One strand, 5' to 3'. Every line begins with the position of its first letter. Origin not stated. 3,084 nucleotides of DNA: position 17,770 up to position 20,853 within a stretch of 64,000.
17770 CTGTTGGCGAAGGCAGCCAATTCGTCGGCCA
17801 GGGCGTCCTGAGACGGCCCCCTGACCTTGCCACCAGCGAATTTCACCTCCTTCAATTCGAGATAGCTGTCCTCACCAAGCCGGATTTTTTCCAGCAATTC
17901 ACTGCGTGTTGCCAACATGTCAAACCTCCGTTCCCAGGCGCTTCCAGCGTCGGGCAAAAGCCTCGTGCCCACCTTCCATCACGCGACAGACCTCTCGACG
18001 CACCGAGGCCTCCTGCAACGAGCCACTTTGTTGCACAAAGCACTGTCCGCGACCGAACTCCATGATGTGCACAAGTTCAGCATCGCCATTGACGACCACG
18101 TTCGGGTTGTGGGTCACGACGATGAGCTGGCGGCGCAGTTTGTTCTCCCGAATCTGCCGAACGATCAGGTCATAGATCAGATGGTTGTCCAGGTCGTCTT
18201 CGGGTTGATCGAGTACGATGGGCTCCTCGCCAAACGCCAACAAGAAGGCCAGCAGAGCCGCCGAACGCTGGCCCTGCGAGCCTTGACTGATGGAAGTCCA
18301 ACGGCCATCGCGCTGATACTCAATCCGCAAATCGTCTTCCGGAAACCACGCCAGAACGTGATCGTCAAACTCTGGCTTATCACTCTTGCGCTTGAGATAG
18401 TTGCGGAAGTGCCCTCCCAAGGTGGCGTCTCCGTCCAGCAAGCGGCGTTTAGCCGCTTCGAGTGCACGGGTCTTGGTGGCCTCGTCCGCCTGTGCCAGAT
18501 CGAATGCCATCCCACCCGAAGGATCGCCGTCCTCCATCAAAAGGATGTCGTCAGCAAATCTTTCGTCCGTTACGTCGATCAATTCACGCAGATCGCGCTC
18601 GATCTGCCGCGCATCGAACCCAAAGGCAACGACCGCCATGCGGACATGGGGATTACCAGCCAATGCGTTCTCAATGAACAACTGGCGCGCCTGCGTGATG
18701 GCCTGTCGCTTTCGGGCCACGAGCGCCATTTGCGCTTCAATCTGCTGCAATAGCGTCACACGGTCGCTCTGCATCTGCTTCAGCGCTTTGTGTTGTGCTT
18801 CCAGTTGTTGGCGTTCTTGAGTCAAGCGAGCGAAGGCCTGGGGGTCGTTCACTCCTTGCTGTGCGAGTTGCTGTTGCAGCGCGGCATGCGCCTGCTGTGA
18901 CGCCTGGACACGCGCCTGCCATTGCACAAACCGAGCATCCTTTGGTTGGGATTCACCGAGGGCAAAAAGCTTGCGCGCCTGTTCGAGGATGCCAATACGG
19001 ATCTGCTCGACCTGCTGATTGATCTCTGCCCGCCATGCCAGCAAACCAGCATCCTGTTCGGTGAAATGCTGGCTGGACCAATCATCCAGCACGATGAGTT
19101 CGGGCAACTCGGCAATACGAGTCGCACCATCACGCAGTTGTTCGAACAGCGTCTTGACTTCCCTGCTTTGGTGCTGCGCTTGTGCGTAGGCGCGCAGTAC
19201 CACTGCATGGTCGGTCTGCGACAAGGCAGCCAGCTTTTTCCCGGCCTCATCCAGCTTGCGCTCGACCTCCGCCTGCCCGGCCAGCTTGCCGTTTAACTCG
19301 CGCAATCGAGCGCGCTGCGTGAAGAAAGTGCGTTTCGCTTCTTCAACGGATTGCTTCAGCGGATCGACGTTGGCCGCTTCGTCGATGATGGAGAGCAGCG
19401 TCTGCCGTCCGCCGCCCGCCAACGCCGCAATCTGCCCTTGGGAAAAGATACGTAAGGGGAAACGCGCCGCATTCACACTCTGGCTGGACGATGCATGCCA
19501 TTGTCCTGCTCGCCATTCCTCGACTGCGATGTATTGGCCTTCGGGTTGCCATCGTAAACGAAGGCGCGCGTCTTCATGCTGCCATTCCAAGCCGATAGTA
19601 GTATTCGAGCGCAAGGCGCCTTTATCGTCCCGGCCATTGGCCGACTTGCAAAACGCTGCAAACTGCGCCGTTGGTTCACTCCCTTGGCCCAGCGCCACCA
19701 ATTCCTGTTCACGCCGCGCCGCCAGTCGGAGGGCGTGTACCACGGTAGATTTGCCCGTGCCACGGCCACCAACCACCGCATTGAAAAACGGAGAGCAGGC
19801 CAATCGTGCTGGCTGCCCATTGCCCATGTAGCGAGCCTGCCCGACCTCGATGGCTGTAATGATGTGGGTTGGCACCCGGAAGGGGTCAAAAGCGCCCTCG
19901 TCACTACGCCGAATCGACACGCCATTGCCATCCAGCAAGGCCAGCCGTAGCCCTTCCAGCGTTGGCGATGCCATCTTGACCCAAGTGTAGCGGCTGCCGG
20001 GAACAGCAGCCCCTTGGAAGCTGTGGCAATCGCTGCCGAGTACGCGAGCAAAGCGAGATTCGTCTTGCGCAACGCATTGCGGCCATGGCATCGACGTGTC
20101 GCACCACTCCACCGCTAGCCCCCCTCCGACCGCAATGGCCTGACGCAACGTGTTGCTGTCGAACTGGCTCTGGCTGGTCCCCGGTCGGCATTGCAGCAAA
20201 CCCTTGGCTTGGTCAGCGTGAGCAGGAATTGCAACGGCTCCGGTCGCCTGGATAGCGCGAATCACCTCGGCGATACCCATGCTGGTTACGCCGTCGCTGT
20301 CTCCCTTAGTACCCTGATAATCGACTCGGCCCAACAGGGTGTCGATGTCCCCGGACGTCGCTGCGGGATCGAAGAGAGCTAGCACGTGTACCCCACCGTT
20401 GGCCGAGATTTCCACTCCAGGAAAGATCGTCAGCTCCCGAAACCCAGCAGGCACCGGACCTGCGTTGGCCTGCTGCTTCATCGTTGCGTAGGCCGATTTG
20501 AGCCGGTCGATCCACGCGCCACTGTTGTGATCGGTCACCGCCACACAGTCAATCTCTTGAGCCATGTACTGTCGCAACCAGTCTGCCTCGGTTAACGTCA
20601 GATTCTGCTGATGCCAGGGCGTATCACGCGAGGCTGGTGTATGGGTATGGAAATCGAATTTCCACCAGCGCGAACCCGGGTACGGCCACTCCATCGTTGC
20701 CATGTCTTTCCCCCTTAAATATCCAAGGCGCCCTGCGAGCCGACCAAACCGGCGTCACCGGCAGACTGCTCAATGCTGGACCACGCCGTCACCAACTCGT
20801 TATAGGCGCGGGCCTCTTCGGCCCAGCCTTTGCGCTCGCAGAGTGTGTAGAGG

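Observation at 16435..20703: Three-gene insert (Ppl/TrlF-like PHP-SMC ATPase, AlbA_2/HATPase_c_4 protein, DUF1016-N fragment) wedged between the methyltransferase and the DUF499 ATPase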

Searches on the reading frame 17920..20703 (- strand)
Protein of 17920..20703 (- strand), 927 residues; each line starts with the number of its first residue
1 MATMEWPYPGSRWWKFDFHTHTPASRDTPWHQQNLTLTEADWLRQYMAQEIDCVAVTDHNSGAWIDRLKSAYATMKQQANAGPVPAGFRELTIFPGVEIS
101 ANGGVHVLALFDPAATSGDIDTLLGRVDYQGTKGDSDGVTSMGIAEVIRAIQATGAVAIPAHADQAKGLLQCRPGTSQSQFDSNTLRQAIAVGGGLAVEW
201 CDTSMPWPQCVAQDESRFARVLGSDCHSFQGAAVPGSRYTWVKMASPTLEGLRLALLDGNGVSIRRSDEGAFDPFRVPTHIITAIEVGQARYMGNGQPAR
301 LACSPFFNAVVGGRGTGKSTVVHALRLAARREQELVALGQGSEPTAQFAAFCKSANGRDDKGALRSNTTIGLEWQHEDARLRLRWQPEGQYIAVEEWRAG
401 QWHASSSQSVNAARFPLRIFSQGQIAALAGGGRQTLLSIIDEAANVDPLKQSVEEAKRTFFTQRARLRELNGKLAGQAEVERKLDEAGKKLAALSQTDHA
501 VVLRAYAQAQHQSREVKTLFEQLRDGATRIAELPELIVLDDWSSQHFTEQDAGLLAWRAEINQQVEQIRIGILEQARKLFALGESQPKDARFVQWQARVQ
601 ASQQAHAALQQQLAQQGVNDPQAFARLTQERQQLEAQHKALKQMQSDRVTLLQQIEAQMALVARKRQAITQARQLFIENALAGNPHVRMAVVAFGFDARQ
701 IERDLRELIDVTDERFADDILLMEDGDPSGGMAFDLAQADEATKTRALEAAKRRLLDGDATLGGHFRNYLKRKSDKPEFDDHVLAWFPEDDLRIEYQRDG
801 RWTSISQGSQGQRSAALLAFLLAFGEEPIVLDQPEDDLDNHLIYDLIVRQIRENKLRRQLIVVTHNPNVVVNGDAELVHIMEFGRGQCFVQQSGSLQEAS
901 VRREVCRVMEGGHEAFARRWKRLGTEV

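Call 3: search_protein_families(library=pfam, proteins=[window:17920-20703:-], max_evalue=0.01)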
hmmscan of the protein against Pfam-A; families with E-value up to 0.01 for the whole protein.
window:17920-20703:- (927 aa): 2 families
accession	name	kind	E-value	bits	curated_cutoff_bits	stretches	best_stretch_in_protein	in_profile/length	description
PF13304.12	AAA_21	-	2.5e-11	44.6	27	1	773-870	200-303/304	AAA domain, putative AbiEii toxin, Type IV TA system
PF02463.25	SMC_N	-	4.5e-08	33.2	40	1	458-875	101-207/220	RecF/RecN/SMC N terminal domain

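Call 5: search_protein_families(library=padloc, proteins=[window:17920-20703:-], max_evalue=0.001)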
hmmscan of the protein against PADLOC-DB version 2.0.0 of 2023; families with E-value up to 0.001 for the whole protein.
window:17920-20703:- (927 aa): 11 families
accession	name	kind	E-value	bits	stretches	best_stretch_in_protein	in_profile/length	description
PDLC02208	Ppl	-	2e-133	444.5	1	10-923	4-892/894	-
PDLC04135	mad3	-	8.2e-18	63.1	1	307-887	24-343/374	mads_3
PDLC02980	AriA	-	1.7e-11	42.6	1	775-870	220-303/304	-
PDLC04678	PDC-M49A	-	3.4e-09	33.5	0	15-112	4-82/681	-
PDLC04164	AriA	-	2.6e-07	28.5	1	817-882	184-248/253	-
PDLC04680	PDC-M49A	-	2.7e-07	27.6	1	15-269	3-216/674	-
PDLC04182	HEC-01A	-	1.7e-06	25.2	1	817-882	293-363/406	-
PDLC03859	LmuB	-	2e-06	25.3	1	478-869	203-588/611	-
PDLC02335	AbiLi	-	0.00047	17.3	0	787-870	172-241/326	AbiLi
PDLC02979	AriA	-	0.00084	17.2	0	741-870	238-373/373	-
PDLC00102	GajA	-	0.00096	15.7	0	829-878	291-339/532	AAA ATPase domain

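Call 14: find_encoding_contigs(protein=window:17920-20703:-, flank=10000, max_places=6)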
Protein window:17920-20703:- (927 aa): 1 contig read that carries it; 1 place shown.
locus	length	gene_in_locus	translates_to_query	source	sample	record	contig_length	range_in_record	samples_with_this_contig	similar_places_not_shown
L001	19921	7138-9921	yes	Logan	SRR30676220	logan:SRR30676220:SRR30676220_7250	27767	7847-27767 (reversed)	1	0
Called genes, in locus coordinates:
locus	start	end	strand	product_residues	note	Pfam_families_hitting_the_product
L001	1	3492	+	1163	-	?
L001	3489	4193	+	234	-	PF13643:DUF4145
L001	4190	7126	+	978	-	PF06634:DUF1156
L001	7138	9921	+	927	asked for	PF02463:SMC_N (faint), PF13304:AAA_21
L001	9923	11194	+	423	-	PF04326:SLFN_AlbA_2, PF13749:HATPase_c_4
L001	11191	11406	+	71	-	PF17761:DUF1016_N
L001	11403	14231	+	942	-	PF04465:DUF499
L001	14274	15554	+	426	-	-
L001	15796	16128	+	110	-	-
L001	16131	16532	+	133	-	-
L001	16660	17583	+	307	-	PF00589:Phage_integrase (weak)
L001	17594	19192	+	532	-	PF02518:HATPase_c (weak), PF13589:HATPase_c_3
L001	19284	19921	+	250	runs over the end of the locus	PF03372:Exo_endo_phos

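Call 25: find_related_loci(query=A1, collection=metagenome_contigs, flank=7000)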
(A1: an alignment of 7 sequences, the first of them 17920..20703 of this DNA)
Query A1 (927 aa) in metagenome_contigs; peptide patterns used: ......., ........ (x = any residue, [..] = any of these).
600 stretches matched a pattern (row limit reached: there are more); 440 encode a relative of the query (tblastn E <= 1e-3); the best 80 are kept; 80 distinct loci.
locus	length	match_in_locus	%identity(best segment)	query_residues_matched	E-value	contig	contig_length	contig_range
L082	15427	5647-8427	76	1-927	0e+0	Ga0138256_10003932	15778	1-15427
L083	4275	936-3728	75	1-927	0e+0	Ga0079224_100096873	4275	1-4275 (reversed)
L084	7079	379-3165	76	1-927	0e+0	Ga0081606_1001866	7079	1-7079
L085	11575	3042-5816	72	1-926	0e+0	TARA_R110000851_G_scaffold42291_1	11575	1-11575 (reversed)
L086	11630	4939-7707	72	1-926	0e+0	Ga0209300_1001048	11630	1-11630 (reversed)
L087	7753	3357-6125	72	1-926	0e+0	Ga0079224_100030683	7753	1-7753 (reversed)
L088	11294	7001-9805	74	1-927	0e+0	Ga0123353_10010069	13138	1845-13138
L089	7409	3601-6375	71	1-926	0e+0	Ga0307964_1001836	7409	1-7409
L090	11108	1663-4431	74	6-927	0e+0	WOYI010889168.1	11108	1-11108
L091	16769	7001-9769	72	1-926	0e+0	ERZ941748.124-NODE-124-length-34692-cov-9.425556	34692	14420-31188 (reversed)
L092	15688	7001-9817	74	1-927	0e+0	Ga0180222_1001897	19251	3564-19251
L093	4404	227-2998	70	1-927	0e+0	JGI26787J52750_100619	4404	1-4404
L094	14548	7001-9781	70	1-926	0e+0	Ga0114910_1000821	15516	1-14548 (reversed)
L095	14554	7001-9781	70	1-926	0e+0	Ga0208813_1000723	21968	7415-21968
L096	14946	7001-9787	68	1-926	0e+0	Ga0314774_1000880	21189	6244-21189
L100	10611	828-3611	65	5-927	0e+0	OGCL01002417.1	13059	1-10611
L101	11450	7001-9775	66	1-924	0e+0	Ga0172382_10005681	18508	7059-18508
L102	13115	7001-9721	65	8-926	0e+0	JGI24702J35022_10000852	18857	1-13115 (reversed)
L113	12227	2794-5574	61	6-924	0e+0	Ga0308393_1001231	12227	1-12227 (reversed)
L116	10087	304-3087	60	6-924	0e+0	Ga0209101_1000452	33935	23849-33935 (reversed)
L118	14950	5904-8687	60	6-927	0e+0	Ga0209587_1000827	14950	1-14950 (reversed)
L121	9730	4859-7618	60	6-927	0e+0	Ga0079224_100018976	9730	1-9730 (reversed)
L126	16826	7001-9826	58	1-927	0e+0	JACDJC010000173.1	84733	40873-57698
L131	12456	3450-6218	53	1-927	0e+0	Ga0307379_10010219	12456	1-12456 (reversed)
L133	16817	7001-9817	56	1-927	0e+0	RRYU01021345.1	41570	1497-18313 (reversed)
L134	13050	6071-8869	51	1-924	0e+0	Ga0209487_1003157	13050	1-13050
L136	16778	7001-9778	53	6-924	0e+0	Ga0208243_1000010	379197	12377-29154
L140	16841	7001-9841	50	3-927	0e+0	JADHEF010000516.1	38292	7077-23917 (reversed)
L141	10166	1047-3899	50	2-927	0e+0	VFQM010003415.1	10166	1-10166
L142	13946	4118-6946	50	6-926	0e+0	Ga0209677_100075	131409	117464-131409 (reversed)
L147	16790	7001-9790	71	1-927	0e+0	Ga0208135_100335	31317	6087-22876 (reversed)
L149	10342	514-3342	51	6-927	0e+0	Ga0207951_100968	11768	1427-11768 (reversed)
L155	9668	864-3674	48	6-927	0e+0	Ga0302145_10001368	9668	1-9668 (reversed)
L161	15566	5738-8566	50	3-927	0e+0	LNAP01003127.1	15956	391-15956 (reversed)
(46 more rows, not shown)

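Call 33: search_solved_structures(query=window:17920-20703:-, max_evalue=0.001, show_alignments=1)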
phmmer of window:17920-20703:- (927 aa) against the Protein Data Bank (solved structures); distinct sequences matched with E-value up to 0.001: 4.
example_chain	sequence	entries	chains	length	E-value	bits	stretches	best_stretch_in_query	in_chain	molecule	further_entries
1e69_A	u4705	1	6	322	8.9e-05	24.1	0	792-882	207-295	CHROMOSOME SEGREGATION SMC PROTEIN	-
8v46_A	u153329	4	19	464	0.00027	22.5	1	786-880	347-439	AriA antitoxin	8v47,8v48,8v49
8v45_A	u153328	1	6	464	0.00067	21.2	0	786-880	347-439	AriA antitoxin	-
8ux9_B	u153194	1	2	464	0.00067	21.2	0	786-880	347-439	AriA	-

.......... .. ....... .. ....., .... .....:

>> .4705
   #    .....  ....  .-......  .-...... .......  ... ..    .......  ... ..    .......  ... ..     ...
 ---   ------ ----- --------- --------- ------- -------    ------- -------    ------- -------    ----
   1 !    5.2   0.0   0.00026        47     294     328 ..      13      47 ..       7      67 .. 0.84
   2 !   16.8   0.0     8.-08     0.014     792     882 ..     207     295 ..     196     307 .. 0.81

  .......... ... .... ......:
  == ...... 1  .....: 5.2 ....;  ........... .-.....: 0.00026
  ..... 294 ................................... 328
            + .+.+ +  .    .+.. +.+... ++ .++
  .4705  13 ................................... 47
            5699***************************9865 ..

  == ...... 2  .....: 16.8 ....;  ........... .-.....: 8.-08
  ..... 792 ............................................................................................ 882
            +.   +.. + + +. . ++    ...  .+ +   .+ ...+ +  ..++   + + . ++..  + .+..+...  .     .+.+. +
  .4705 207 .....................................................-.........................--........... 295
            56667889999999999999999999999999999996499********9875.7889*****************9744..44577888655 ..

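Call 42: search_protein_families(library=pfam, proteins=[L082:68-5527:+, L088:3566-6754:+, L088:490-2232:+, L102:56-4555:+, L118:2452-5883:+, L118:9965-12319:+, L118:12316-14370:+, L126:11846-13432:+, L142:1462-4083:+, L141:5196-6908:+], max_evalue=0.00001)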
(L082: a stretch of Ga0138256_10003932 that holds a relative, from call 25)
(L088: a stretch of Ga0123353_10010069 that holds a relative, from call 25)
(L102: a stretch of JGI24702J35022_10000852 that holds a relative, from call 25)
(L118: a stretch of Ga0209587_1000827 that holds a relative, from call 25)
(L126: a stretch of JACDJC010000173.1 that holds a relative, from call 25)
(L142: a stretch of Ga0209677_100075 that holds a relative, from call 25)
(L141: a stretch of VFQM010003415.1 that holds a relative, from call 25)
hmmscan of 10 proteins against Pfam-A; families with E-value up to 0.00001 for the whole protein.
L082:68-5527:+ (1819 aa): 7 families
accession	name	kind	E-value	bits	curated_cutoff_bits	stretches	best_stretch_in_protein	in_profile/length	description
PF13195.11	DUF4011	-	3e-47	160.9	22.2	1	7-178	1-158/158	Protein of unknown function (DUF4011)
PF18741.7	MTES_1575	-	7.4e-34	116.1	38.2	1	1462-1559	1-96/96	REase_MTES_1575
PF13086.12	AAA_11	-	1.5e-20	74.5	27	2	1117-1195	174-253/257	AAA domain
PF11784.13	DUF3320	-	1.2e-19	70.4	25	1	1670-1719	1-50/50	Protein of unknown function (DUF3320)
PF13087.12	AAA_12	-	2.9e-14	53.5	27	1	1227-1413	15-192/195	AAA domain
PF13245.12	AAA_19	-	1.9e-09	38.2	25.1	0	296-341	1-48/134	AAA domain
PF13604.12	AAA_30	-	1.5e-08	35.1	27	0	293-349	3-61/191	AAA domain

L088:3566-6754:+ (1062 aa): 4 families
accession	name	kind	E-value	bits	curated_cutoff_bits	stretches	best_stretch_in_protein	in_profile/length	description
PF13476.12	AAA_23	-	3.1e-19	70.9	27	1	7-225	3-194/201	AAA domain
PF13558.12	SbcC_Walker_B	-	4.8e-10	40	27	1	963-1020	27-89/90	SbcC/RAD50-like, Walker B motif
PF02463.25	SMC_N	-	7.8e-08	32.4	40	0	570-1050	135-213/220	RecF/RecN/SMC N terminal domain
PF13555.12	AAA_29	-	7.3e-07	29.3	27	1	23-58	15-50/61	P-loop containing region of AAA domain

L088:490-2232:+ (580 aa): 2 families
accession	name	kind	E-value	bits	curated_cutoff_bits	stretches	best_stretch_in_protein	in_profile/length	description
PF03235.19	GmrSD_N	-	5.5e-37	128.3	33.2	1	24-251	3-199/199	GmrSD restriction endonuclease, N-terminal domain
PF07510.16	GmrSD_C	-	4.7e-26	91.8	23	1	432-568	1-137/138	GmrSD restriction endonucleases, C-terminal domain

L102:56-4555:+ (1499 aa): 4 families
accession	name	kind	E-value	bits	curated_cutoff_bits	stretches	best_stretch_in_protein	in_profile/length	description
PF12458.13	DUF3686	-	5.2e-81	272.9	25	1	1-207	245-448/448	ATPase involved in DNA repair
PF25472.1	DUF7902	-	6.7e-23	81.1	26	1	328-412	1-85/85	Domain of unknown function (DUF7902)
PF00004.35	AAA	-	2.6e-06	28.4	21.2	0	1016-1050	1-35/131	ATPase family associated with various cellular activities (AAA)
PF13401.12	AAA_22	-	4.1e-06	27.6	27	0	1013-1107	5-110/130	AAA domain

L118:2452-5883:+ (1143 aa): 2 families
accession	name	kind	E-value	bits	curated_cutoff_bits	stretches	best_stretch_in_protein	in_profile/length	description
PF07669.17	Eco57I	-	1e-09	39.1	25.3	1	350-571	1-164/171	Eco57I restriction-modification methylase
PF02384.22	N6_Mtase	-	4.9e-07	29.8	20.4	0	478-622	117-262/311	N-6 DNA Methylase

L118:9965-12319:+ (784 aa): 0 families

L118:12316-14370:+ (684 aa): 2 families
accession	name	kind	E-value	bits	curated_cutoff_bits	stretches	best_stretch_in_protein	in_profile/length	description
PF13337.12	BrxL_ATPase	-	1.2e-126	422.3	25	1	158-475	1-313/313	Lon-like protease BrxL-like, ATPase domain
PF20442.3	BrxL_N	-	9e-44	149.1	28.2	1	15-145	2-132/132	BREX system Lon protease-like protein BrxL N-terminal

L126:11846-13432:+ (528 aa): 0 families

L142:1462-4083:+ (873 aa): 5 families
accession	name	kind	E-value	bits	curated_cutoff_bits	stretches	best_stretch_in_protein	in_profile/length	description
PF04851.21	ResIII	-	1.8e-39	135.7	22.5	1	190-342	4-163/164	Type III restriction enzyme, res subunit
PF18766.7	SWI2_SNF2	-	3.2e-14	53.5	26.7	1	194-343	2-157/221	SWI2/SNF2 ATPase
PF00270.35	DEAD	-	1.9e-12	47.7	26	1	192-342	2-161/167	DEAD/DEAH box helicase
PF04313.20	HSDR_N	-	7.4e-07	29.7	25.1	0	12-121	11-195/198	Type I restriction enzyme R protein N terminus (HSDR_N)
PF13588.12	HSDR_N_2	-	2.2e-06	28.2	25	1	57-122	34-100/110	Type I restriction enzyme R protein N terminus (HSDR_N)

L141:5196-6908:+ (570 aa): 1 family
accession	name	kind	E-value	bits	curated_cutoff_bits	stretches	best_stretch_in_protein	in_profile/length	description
PF03235.19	GmrSD_N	-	1.1e-27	97.9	33.2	1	8-261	1-198/199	GmrSD restriction endonuclease, N-terminal domain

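Call 43: search_protein_families(library=pfam, proteins=[L121:743-4123:+, L100:4894-8175:+, L133:12785-14638:+, L140:11429-13150:+, L161:194-5155:-, L149:4510-7680:-, L113:756-2786:+, L116:3062-4501:+, L116:5522-8542:+, L136:9853-13062:+], max_evalue=0.00001)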
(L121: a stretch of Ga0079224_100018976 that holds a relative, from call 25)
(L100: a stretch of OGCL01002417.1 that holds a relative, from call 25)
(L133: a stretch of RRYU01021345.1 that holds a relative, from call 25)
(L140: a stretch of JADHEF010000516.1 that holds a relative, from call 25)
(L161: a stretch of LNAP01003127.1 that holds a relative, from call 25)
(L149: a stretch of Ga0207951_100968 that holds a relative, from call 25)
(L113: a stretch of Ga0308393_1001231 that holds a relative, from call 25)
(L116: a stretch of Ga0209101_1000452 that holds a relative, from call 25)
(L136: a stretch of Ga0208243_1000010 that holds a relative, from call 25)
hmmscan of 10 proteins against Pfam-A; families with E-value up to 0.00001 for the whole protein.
L121:743-4123:+ (1126 aa): 2 families
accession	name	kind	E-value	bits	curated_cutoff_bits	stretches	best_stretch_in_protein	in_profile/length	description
PF04465.17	DUF499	-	4.6e-22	78.1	23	1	214-461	53-297/1024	Protein of unknown function (DUF499)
PF13287.12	Fn3_assoc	-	3e-06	27.7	23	1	943-974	1-34/59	Fn3 associated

L100:4894-8175:+ (1093 aa): 1 family
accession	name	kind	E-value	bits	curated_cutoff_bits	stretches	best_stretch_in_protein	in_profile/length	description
PF04465.17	DUF499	-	3.9e-17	61.8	23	1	158-384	50-269/1024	Protein of unknown function (DUF499)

L133:12785-14638:+ (617 aa): 1 family
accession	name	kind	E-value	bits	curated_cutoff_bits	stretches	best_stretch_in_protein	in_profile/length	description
PF01420.25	Methylase_S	-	1.3e-12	48.7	22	0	398-542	26-154/168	Type I restriction modification DNA specificity domain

L140:11429-13150:+ (573 aa): 3 families
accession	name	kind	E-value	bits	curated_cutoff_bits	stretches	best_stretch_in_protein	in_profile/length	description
PF07732.21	Cu-oxidase_3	-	1.2e-48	164.5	21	2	56-163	7-118/119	Multicopper oxidase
PF07731.20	Cu-oxidase_2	-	5.5e-33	114.1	20.4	1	456-572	4-134/137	Multicopper oxidase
PF00394.28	Cu-oxidase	-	2.2e-28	99.8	21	1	172-346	2-152/157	Multicopper oxidase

L161:194-5155:- (1653 aa): 7 families
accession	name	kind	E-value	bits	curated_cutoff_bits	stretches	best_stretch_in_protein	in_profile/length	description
PF18135.7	Type_ISP_C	-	6.1e-109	364.7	25.9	1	1256-1630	1-342/342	Type ISP C-terminal specificity domain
PF22240.1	ISP_coupler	-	4.5e-51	172.9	27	1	755-880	1-125/126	Type ISP restriction-modification enzyme, coupler domain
PF13156.12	Mrr_cat_2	-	4.2e-48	162.9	22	1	58-181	2-125/127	Restriction endonuclease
PF04851.21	ResIII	-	4.2e-30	105.2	22.5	1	188-388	2-163/164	Type III restriction enzyme, res subunit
PF00271.37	Helicase_C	-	1.7e-10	41.5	23.5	1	533-617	31-109/110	Helicase conserved C-terminal domain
PF00270.35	DEAD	-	1.4e-09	38.4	26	1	193-387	3-160/167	DEAD/DEAH box helicase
PF02384.22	N6_Mtase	-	2.1e-06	27.7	20.4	1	884-1065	4-147/311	N-6 DNA Methylase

L149:4510-7680:- (1056 aa): 1 family
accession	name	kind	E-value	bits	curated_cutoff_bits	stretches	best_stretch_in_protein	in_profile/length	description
PF00873.25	ACR_tran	-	1.1e-145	487.2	28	1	7-1013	2-1019/1021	AcrB/AcrD/AcrF family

L113:756-2786:+ (676 aa): 2 families
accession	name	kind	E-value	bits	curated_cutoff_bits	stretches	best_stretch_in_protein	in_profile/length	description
PF02384.22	N6_Mtase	-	6.3e-53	180.6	20.4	1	171-485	3-279/311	N-6 DNA Methylase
PF12161.14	HsdM_N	-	1.2e-23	84.7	24.5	1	9-145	1-135/135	HsdM N-terminal domain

L116:3062-4501:+ (479 aa): 1 family
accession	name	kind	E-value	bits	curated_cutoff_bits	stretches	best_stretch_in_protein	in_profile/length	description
PF01420.25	Methylase_S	-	3.1e-17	63.7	22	1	36-195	1-155/168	Type I restriction modification DNA specificity domain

L116:5522-8542:+ (1006 aa): 5 families
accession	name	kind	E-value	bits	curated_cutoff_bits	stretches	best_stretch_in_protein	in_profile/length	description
PF18766.7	SWI2_SNF2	-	1.3e-28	100.6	26.7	1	299-531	1-192/221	SWI2/SNF2 ATPase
PF04313.20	HSDR_N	-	2e-19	70.7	25.1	1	140-228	108-195/198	Type I restriction enzyme R protein N terminus (HSDR_N)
PF04851.21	ResIII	-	2.3e-15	57.3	22.5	1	296-487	4-163/164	Type III restriction enzyme, res subunit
PF22679.2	T1R_D3-like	-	2.6e-13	51.1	27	1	655-716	89-154/158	Type I restriction enzyme subunit R domain 3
PF00270.35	DEAD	-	2.6e-08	34.2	26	1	317-490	14-163/167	DEAD/DEAH box helicase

L136:9853-13062:+ (1069 aa): 1 family
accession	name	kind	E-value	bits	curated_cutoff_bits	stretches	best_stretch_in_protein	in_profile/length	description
PF01555.25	N6_N4_Mtase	-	4e-07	30.6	26.7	0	674-819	2-109/221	DNA methylase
